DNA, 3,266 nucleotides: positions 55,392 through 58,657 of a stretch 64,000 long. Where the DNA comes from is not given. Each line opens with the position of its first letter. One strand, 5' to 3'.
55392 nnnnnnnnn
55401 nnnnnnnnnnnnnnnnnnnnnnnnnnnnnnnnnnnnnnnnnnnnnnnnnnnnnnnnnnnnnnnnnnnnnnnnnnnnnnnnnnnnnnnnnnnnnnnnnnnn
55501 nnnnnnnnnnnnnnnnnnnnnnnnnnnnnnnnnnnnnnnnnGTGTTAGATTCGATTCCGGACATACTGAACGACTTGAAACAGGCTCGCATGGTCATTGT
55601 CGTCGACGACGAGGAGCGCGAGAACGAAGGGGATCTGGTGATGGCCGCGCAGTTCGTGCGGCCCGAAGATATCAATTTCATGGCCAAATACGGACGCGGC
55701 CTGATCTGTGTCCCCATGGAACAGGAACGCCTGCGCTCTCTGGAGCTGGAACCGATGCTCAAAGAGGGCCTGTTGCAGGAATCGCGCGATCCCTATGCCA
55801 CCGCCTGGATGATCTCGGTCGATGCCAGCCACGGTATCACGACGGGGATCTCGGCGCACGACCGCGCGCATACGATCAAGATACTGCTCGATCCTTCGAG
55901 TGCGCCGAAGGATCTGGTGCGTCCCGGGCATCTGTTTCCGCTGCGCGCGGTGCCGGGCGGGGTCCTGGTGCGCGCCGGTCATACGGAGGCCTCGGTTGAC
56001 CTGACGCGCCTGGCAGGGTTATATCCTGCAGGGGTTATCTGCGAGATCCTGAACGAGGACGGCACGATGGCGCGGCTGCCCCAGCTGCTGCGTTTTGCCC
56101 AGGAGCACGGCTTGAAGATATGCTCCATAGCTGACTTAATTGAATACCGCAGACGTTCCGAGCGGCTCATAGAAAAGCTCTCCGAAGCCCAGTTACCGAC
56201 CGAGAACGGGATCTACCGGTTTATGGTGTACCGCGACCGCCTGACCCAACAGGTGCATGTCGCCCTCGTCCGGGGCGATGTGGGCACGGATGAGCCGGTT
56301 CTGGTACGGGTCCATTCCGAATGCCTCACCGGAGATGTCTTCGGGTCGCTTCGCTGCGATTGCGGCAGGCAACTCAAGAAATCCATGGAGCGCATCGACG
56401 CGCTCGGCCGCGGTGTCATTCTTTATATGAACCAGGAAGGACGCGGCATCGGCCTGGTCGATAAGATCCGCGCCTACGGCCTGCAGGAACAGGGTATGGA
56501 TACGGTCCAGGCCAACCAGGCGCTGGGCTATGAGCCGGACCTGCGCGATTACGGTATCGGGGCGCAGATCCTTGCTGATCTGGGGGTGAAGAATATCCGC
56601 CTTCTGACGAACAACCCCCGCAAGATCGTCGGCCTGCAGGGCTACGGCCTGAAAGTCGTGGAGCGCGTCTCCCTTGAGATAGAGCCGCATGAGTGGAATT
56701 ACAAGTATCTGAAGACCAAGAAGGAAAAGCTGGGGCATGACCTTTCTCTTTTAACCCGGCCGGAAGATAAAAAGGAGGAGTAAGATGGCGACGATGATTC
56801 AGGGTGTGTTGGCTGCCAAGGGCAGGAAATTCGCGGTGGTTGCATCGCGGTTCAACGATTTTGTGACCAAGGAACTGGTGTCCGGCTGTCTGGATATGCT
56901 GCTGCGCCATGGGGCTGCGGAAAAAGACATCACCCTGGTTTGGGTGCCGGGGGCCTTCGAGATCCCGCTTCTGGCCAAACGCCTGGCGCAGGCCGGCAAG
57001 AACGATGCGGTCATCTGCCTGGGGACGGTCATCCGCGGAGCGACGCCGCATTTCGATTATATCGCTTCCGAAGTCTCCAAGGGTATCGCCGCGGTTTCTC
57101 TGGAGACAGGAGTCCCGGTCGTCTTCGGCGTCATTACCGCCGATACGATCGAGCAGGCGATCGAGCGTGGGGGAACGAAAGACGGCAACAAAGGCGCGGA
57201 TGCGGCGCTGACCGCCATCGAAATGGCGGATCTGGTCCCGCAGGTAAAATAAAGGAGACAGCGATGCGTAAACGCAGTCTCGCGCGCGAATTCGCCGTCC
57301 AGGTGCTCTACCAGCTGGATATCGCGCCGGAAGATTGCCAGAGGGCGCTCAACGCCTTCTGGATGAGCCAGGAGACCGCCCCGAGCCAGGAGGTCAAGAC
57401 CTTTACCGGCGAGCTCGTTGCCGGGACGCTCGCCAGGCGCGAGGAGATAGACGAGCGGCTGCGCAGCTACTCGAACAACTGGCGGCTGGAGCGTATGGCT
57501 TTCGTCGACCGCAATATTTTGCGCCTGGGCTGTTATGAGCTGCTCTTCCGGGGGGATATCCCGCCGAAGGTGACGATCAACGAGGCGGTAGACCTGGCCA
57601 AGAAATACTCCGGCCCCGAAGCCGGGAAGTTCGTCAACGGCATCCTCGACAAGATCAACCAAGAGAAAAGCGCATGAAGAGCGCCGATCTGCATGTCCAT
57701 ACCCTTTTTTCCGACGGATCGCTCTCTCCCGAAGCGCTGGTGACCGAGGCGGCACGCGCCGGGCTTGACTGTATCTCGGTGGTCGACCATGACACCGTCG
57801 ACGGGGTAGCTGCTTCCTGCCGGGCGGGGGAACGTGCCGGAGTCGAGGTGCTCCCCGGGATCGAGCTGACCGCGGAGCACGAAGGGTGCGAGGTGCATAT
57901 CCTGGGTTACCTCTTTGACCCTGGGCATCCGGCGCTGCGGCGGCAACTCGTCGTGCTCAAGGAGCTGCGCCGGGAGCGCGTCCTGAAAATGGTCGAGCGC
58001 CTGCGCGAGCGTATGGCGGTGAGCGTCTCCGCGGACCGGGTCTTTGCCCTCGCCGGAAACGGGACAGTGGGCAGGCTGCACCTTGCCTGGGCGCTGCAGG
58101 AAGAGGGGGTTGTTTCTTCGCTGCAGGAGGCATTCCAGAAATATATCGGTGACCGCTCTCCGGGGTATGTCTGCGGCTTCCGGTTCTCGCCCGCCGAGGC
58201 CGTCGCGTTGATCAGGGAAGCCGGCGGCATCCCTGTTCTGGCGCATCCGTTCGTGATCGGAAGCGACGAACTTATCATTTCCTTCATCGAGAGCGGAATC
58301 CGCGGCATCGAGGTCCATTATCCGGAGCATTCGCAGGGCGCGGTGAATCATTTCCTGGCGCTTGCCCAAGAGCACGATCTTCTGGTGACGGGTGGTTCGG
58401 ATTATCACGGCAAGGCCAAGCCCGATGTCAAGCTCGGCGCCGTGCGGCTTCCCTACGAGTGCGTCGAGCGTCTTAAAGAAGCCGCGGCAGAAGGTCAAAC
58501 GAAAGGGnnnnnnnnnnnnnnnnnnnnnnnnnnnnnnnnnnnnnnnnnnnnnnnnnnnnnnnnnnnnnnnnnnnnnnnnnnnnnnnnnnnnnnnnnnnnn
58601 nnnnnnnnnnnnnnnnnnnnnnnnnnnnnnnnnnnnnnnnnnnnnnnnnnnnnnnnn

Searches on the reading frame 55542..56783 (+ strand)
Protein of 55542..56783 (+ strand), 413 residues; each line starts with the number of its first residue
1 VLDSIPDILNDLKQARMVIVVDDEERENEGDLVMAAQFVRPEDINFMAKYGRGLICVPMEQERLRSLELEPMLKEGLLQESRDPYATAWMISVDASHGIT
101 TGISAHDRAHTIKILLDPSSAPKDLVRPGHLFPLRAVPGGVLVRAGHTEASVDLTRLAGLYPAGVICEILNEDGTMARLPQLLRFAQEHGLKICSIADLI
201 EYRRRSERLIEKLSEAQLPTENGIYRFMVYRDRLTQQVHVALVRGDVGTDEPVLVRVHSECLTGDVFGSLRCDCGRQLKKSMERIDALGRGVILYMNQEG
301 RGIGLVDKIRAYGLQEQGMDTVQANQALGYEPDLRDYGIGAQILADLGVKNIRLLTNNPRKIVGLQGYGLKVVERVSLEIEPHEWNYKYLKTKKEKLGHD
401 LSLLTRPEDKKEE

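Call 10: find_encoding_contigs(protein=window:55542-56783:+, flank=3000, max_places=6)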
Protein window:55542-56783:+ (413 aa): no gene with exactly this product is on record in the collection.

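Call 12: find_homologous_proteins(query=window:55542-56780:+, max_evalue=1e-50)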
Query window:55542-56780:+ (413 aa): 8000 proteins with E <= 1e-50 among 8000 candidates; the best 120 are listed.
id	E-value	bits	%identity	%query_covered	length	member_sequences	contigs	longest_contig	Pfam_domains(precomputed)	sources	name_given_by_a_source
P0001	2.0e-273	924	100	100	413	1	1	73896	PF00925.26,PF00926.25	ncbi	-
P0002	1.3e-202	691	75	98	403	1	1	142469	PF00925.26,PF00926.25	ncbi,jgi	jgi:3,4-dihydroxy 2-butanone 4-phosphate synthase / GTP cyclohydrolase II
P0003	1.8e-202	691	74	98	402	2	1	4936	PF00925.26,PF00926.25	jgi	-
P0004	3.7e-201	686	74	98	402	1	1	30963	PF00925.26,PF00926.25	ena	-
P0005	6.6e-201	686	73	98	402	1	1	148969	PF00925.26,PF00926.25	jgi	-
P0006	2.4e-200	684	73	98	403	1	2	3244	PF00925.26,PF00926.25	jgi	jgi:3,4-dihydroxy 2-butanone 4-phosphate synthase/GTP cyclohydrolase II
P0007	3.0e-200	683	74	98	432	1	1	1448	PF00925.26,PF00926.25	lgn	-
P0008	6.8e-200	682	75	98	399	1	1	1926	PF00925.26,PF00926.25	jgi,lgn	-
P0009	8.2e-200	682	73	98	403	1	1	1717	PF00925.26,PF00926.25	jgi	jgi:3,4-dihydroxy 2-butanone 4-phosphate synthase/GTP cyclohydrolase II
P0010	1.0e-199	682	72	98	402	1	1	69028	PF00925.26,PF00926.25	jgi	jgi:3,4-dihydroxy 2-butanone 4-phosphate synthase/GTP cyclohydrolase II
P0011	1.2e-199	681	75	98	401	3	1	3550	PF00925.26,PF00926.25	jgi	-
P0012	3.6e-199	680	74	97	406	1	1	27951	PF00925.26,PF00926.25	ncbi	-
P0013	3.8e-199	680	73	98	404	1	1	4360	PF00925.26,PF00926.25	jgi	jgi:3,4-dihydroxy 2-butanone 4-phosphate synthase/GTP cyclohydrolase II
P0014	4.9e-199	679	74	98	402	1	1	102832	PF00925.26,PF00926.25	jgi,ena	-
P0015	5.1e-199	679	74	98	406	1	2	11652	PF00925.26,PF00926.25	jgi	jgi:3,4-dihydroxy 2-butanone 4-phosphate synthase/GTP cyclohydrolase II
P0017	2.8e-198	677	73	98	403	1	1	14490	PF00925.26,PF00926.25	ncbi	-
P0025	1.4e-197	675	73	98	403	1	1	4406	PF00925.26,PF00926.25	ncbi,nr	ncbi:MAG: bifunctional 3,4-dihydroxy-2-butanone-4-phosphate synthase/GTP cyclohydrolase II [Candidat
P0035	8.1e-197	672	73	98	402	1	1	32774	PF00925.26,PF00926.25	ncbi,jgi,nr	ncbi:MAG: bifunctional 3,4-dihydroxy-2-butanone-4-phosphate synthase/GTP cyclohydrolase II [Candidat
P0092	4.7e-195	666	73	98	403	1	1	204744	PF00925.26,PF00926.25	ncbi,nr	ncbi:MAG: bifunctional 3,4-dihydroxy-2-butanone-4-phosphate synthase/GTP cyclohydrolase II [Candidat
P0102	1.1e-194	665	73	98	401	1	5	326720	PF00925.26,PF00926.25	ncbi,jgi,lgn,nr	ncbi:MAG: bifunctional 3,4-dihydroxy-2-butanone-4-phosphate synthase/GTP cyclohydrolase II [Candidat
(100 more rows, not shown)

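Call 13: find_encoding_contigs(protein=P0001, flank=10000, max_places=4)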
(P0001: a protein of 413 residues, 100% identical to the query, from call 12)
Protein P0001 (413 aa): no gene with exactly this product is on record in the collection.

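Call 14: find_encoding_contigs(protein=P0002, flank=4000, max_places=3)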
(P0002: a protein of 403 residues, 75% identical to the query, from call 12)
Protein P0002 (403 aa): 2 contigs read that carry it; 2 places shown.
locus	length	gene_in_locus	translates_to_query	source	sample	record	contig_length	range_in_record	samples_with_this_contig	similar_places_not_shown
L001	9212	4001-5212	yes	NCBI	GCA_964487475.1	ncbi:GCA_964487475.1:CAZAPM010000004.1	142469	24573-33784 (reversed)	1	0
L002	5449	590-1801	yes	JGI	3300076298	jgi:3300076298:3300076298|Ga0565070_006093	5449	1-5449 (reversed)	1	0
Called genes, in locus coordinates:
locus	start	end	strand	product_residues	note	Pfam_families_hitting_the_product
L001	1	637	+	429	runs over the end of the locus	PF01053:Cys_Met_Meta_PP, PF00155:Aminotran_1_2 (weak), PF01041:DegT_DnrJ_EryC1, PF00266:Aminotran_5 (weak)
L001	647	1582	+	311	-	PF00291:PALP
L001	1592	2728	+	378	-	PF00561:Abhydrolase_1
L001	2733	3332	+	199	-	PF07021:MetW, PF13489:Methyltransf_23, PF13649:Methyltransf_25, PF13847:Methyltransf_31, PF08241:Methyltransf_11, PF08242:Methyltransf_12 (weak)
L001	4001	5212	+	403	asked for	PF00926:DHBP_synthase, PF00925:GTP_cyclohydro2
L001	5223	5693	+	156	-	PF00885:DMRL_synthase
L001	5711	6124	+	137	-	PF01029:NusB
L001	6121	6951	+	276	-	PF02811:PHP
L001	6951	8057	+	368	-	PF00383:dCMP_cyt_deam_1, PF14437:MafB19-deam, PF01872:RibD_C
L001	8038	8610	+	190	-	PF00677:Lum_binding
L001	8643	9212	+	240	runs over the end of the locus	PF01740:STAS, PF13466:STAS_2, PF07238:PilZ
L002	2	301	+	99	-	?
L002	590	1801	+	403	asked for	PF00926:DHBP_synthase, PF00925:GTP_cyclohydro2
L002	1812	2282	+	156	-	PF00885:DMRL_synthase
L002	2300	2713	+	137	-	PF01029:NusB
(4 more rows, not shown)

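Call 15: list_cluster_members(proteins=[P0001, P0002, P0025, P0035, P0092, P0102, P0012, P0017])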
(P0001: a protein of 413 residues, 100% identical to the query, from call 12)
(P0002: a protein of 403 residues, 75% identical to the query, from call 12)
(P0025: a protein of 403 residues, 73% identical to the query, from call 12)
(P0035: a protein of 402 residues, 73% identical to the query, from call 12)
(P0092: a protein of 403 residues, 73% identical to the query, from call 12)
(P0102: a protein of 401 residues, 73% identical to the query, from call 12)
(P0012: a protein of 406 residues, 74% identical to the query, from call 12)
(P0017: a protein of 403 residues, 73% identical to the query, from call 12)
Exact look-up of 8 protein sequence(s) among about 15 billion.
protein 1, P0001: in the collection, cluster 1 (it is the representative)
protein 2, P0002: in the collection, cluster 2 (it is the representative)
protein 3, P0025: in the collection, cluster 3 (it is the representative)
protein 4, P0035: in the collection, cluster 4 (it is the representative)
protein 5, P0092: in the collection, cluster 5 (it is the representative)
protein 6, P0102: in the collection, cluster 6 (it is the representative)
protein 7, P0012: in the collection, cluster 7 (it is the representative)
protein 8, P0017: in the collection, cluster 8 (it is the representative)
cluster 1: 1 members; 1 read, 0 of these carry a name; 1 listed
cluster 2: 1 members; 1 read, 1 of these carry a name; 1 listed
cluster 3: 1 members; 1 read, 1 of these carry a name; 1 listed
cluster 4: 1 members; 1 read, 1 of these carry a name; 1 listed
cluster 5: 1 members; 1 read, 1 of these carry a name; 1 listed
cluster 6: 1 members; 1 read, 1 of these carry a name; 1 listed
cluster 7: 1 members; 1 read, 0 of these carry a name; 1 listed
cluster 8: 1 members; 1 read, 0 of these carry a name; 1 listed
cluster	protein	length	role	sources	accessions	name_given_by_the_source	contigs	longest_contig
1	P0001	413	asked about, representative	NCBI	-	-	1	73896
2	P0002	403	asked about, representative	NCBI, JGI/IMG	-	3,4-dihydroxy 2-butanone 4-phosphate synthase / GTP cyclohydrolase II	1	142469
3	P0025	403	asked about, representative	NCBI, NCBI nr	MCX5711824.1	MAG: bifunctional 3,4-dihydroxy-2-butanone-4-phosphate synthase/GTP cyclohydrolase II ... | bifunctional 3,4-dihydroxy-2-butanone-4-phosphate synthase/GTP cyclohydrolase II ...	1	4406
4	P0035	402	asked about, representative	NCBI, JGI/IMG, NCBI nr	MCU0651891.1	MAG: bifunctional 3,4-dihydroxy-2-butanone-4-phosphate synthase/GTP cyclohydrolase II ... | 3,4-dihydroxy 2-butanone 4-phosphate synthase/GTP cyclohydrolase II | bifunctional 3,4-dihydroxy-2-butanone-4-phosphate synthase/GTP cyclohydrolase II ...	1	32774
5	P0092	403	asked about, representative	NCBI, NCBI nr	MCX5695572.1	MAG: bifunctional 3,4-dihydroxy-2-butanone-4-phosphate synthase/GTP cyclohydrolase II ... | bifunctional 3,4-dihydroxy-2-butanone-4-phosphate synthase/GTP cyclohydrolase II ...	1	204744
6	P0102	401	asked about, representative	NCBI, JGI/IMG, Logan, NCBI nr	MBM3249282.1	MAG: bifunctional 3,4-dihydroxy-2-butanone-4-phosphate synthase/GTP cyclohydrolase II ... | bifunctional 3,4-dihydroxy-2-butanone-4-phosphate synthase/GTP cyclohydrolase II ...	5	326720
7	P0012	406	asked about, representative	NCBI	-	-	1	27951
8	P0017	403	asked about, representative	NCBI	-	-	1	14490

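Call 20: find_related_loci(query=window:55545-56780:+, collection=genome_contigs, flank=1500)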
Query window:55545-56780:+ (412 aa) in genome_contigs; peptide patterns used: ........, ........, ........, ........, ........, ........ (x = any residue, [..] = any of these).
600 stretches matched a pattern (row limit reached: there are more); 591 encode a relative of the query (tblastn E <= 1e-3); the best 80 are kept; 80 distinct loci.
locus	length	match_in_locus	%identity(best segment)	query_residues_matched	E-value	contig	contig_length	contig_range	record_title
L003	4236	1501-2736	70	1-412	0e+0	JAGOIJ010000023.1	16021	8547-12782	MAG: Candidatus Omnitrophota bacterium isolate Go_SlDig_bin_191 Go_SlDig_10584_length_16021_cov_4.648043, whole genome s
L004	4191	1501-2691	72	1-398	0e+0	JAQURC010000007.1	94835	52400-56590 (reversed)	MAG: Candidatus Omnitrophota bacterium isolate STD1_64 NODE_471_length_94835_cov_13.129060_Sandtown_D1, whole genome sho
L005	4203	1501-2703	72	1-402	0e+0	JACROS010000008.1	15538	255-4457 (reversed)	MAG: Candidatus Omnitrophota bacterium isolate NC_groundwater_1967_Pr3_S-0.2um_38_3 scaffold_87732, whole genome shotgun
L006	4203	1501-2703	72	1-402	0e+0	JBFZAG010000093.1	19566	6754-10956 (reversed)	MAG: Candidatus Omnitrophota bacterium isolate PPR_0461 k121_2198930, whole genome shotgun sequence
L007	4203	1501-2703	71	1-406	0e+0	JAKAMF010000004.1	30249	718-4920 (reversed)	MAG: bacterium isolate WY5.bin157 NODE_2225_length_30249_cov_1.324613, whole genome shotgun sequence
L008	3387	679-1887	69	1-402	0e+0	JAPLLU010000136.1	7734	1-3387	MAG: Candidatus Omnitrophota bacterium isolate LacPavin_0920_SED5_MAG_40_17 LacPavin_0920_SED5_scaffold_73142, whole gen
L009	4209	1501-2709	68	1-406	0e+0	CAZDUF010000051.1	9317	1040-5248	MAG TPA_asm: uncultured Planctomycetales bacterium isolate binchicken_co107_97 genome assembly, contig: NODE_16297_lengt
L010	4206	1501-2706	70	1-398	0e+0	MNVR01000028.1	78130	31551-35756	MAG: Candidatus Omnitrophica bacterium CG1_02_44_16 cg1_0.2_scaffold_118_c, whole genome shotgun sequence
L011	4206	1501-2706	66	1-400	0e+0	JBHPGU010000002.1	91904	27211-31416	Candidatus Omnitrophota bacterium isolate SAG AM-311-N09 NODE_2_length_91904_cov_30.789764, whole genome shotgun sequenc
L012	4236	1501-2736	66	1-406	0e+0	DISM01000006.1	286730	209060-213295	MAG TPA_asm: Candidatus Omnitrophica bacterium UBA6210 UBA6210_contig_1205, whole genome shotgun sequence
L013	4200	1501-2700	66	1-398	0e+0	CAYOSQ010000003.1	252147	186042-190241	MAG TPA_asm: uncultured Planctomycetia bacterium isolate SRP077602_co2_125 genome assembly, contig: NODE_25_length_25214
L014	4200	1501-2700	66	1-400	1e-177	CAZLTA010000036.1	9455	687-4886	MAG TPA_asm: uncultured Planctomycetia bacterium isolate SRP178699_co1_390 genome assembly, contig: NODE_10098_length_94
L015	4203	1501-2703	71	1-402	0e+0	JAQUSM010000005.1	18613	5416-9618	MAG: Candidatus Omnitrophota bacterium isolate STD1_97 NODE_6842_length_18613_cov_4.202099_Sandtown_D1, whole genome sho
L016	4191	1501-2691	62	1-402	2e-169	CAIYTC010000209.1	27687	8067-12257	MAG: uncultured Dehalococcoidia bacterium isolate AlinenSedimentsD1_bin-0298 genome assembly, contig: bin-0298:209/296,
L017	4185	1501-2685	62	2-402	1e-169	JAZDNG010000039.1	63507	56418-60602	MAG: Candidatus Omnitrophota bacterium isolate MEGAHIT-group-0.70 k141_9487915, whole genome shotgun sequence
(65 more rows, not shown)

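Call 22: find_related_loci(query=window:55545-56780:+, collection=metagenome_contigs, flank=1200)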
Query window:55545-56780:+ (412 aa) in metagenome_contigs; peptide patterns used: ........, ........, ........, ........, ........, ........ (x = any residue, [..] = any of these).
600 stretches matched a pattern (row limit reached: there are more); 582 encode a relative of the query (tblastn E <= 1e-3); the best 80 are kept; 80 distinct loci.
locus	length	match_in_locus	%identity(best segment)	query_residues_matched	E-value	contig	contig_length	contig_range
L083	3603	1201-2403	72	1-402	0e+0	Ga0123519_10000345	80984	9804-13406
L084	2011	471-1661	72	1-402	0e+0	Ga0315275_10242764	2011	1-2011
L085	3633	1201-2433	70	1-412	0e+0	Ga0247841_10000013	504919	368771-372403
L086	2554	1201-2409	71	1-402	0e+0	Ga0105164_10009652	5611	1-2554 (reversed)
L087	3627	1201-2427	72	1-410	0e+0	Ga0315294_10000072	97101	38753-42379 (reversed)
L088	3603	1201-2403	71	1-402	0e+0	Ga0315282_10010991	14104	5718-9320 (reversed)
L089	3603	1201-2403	71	1-402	0e+0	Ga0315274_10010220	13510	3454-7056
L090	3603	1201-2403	71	1-402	0e+0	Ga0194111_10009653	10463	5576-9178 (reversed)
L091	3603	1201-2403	70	1-402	0e+0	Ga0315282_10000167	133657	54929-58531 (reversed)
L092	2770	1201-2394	70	1-402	0e+0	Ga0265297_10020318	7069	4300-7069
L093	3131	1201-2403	71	1-402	0e+0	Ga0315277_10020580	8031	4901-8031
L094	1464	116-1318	69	1-402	0e+0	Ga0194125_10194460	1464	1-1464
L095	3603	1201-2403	70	1-402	0e+0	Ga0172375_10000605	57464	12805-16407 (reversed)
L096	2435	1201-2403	71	1-402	0e+0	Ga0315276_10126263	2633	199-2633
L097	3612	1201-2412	71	1-405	0e+0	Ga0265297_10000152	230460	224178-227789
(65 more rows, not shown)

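Call 60: find_encoding_contigs(protein=P0005, flank=10000, max_places=2)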
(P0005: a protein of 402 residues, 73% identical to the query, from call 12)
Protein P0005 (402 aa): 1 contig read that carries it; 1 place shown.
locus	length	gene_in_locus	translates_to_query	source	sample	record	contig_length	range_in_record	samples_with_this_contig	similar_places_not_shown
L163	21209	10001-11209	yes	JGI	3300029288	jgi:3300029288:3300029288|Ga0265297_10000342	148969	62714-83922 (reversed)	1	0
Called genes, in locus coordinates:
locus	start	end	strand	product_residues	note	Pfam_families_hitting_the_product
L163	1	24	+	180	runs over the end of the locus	-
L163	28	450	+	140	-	PF00472:RF-1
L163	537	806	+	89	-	PF00312:Ribosomal_S15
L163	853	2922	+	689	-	PF01138:RNase_PH, PF03725:RNase_PH_C, PF03726:PNPase, PF01138:RNase_PH, PF00013:KH_1, PF00575:S1, PF24685:OB_RRP5_4th (weak)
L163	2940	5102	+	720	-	PF13491:FtsK_4TM, PF17854:FtsK_alpha, PF01580:FtsK_SpoIIIE, PF09397:FtsK_gamma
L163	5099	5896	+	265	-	PF13413:HTH_25, PF13464:RodZ_C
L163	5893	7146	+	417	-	PF00919:UPF0004, PF04055:Radical_SAM, PF18693:TRAM_2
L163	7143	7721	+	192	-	PF01066:CDP-OH_P_transf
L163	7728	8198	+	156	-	PF04608:PgpA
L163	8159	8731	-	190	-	PF10469:AKAP7_NLS, PF02834:LigT_PEase, PF13563:2_5_RNA_ligase2, PF02834:LigT_PEase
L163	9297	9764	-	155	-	PF02464:CinA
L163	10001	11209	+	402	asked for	PF00926:DHBP_synthase, PF00925:GTP_cyclohydro2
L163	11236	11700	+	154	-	PF00885:DMRL_synthase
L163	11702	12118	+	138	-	PF01029:NusB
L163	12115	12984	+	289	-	PF02811:PHP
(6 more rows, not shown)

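Call 61: find_encoding_contigs(protein=P0010, flank=10000, max_places=2)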
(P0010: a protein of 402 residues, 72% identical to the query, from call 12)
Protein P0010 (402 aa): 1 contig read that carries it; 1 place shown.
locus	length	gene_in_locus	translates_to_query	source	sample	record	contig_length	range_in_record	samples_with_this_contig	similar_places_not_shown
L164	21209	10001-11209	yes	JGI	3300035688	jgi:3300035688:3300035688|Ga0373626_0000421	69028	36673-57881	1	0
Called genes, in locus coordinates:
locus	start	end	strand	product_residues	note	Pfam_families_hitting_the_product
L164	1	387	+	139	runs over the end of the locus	PF01894:YjbQ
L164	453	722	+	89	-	PF00312:Ribosomal_S15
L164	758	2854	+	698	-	PF01138:RNase_PH, PF03725:RNase_PH_C, PF03726:PNPase, PF01138:RNase_PH, PF00013:KH_1, PF00575:S1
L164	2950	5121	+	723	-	PF13491:FtsK_4TM, PF17854:FtsK_alpha, PF01580:FtsK_SpoIIIE, PF09397:FtsK_gamma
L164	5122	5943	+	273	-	PF13413:HTH_25, PF13464:RodZ_C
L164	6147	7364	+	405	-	PF00919:UPF0004, PF04055:Radical_SAM, PF18693:TRAM_2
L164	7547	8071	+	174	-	PF01066:CDP-OH_P_transf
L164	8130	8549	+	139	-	PF04608:PgpA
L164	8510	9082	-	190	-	PF10469:AKAP7_NLS, PF02834:LigT_PEase, PF13563:2_5_RNA_ligase2, PF02834:LigT_PEase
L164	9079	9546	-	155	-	PF02464:CinA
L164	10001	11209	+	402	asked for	PF00926:DHBP_synthase, PF00925:GTP_cyclohydro2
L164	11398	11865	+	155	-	PF00885:DMRL_synthase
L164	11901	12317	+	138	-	PF01029:NusB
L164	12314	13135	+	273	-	PF02811:PHP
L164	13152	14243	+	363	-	PF00383:dCMP_cyt_deam_1, PF14437:MafB19-deam, PF01872:RibD_C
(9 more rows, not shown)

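Call 62: find_encoding_contigs(protein=P0014, flank=10000, max_places=2)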
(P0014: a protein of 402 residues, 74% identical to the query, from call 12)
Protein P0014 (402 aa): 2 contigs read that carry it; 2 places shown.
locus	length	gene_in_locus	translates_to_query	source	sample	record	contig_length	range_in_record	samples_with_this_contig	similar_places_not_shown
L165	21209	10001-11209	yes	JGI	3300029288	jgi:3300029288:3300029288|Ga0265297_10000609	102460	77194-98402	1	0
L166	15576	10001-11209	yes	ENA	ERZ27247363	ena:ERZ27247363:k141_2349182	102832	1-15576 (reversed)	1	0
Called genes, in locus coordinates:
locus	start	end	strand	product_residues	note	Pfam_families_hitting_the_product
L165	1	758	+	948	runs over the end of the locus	PF12705:PDDEXK_1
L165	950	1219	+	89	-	PF00312:Ribosomal_S15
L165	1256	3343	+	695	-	PF01138:RNase_PH, PF03725:RNase_PH_C, PF03726:PNPase, PF01138:RNase_PH, PF00013:KH_1, PF00575:S1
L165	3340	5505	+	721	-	PF13491:FtsK_4TM, PF17854:FtsK_alpha, PF01580:FtsK_SpoIIIE, PF09397:FtsK_gamma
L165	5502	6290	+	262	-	PF12844:HTH_19, PF13413:HTH_25, PF13464:RodZ_C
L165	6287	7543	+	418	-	PF00919:UPF0004, PF04055:Radical_SAM, PF18693:TRAM_2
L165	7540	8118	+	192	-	PF01066:CDP-OH_P_transf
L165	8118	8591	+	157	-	PF04608:PgpA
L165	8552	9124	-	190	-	PF10469:AKAP7_NLS (weak), PF02834:LigT_PEase, PF13563:2_5_RNA_ligase2, PF02834:LigT_PEase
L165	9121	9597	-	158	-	PF02464:CinA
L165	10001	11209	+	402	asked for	PF00926:DHBP_synthase, PF00925:GTP_cyclohydro2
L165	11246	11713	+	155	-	PF00885:DMRL_synthase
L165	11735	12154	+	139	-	PF01029:NusB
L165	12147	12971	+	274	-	PF02811:PHP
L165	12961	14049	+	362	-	PF00383:dCMP_cyt_deam_1, PF14437:MafB19-deam, PF01872:RibD_C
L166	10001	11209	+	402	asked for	PF00926:DHBP_synthase, PF00925:GTP_cyclohydro2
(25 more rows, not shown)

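Call 73: search_protein_families(library=pfam, proteins=[window:55542-56780:+], max_evalue=0.00001)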
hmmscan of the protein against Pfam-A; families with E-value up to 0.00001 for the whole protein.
window:55542-56780:+ (413 aa): 2 families
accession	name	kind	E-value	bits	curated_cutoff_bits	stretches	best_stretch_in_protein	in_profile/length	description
PF00926.24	DHBP_synthase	-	7.7e-84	280.4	26.4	1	7-202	2-191/191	3,4-dihydroxy-2-butanone 4-phosphate synthase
PF00925.25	GTP_cyclohydro2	-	6.4e-74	247.4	23.3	1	213-376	3-164/165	GTP cyclohydrolase II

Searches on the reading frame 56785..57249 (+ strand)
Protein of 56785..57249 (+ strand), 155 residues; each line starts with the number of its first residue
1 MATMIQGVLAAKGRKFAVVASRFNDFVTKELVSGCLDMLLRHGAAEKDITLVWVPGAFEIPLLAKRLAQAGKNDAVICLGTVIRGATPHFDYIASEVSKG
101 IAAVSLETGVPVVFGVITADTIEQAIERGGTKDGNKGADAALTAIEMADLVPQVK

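Call 73: search_protein_families(library=pfam, proteins=[window:56785-57249:+], max_evalue=0.00001)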
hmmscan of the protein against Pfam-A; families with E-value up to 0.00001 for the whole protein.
window:56785-57249:+ (155 aa): 1 family
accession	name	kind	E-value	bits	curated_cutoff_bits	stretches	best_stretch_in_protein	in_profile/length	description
PF00885.24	DMRL_synthase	-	3.6e-59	199.1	26.7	1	15-150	3-137/139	6,7-dimethyl-8-ribityllumazine synthase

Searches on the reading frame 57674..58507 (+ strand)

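Call 73: search_protein_families(library=pfam, proteins=[window:57674-58507:+], max_evalue=0.00001)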
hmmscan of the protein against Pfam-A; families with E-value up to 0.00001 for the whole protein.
window:57674-58507:+ (278 aa): 1 family
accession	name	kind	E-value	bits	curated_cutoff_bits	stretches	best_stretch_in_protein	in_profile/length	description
PF02811.25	PHP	-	4.2e-10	40.6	26.4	1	5-70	1-70/164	PHP domain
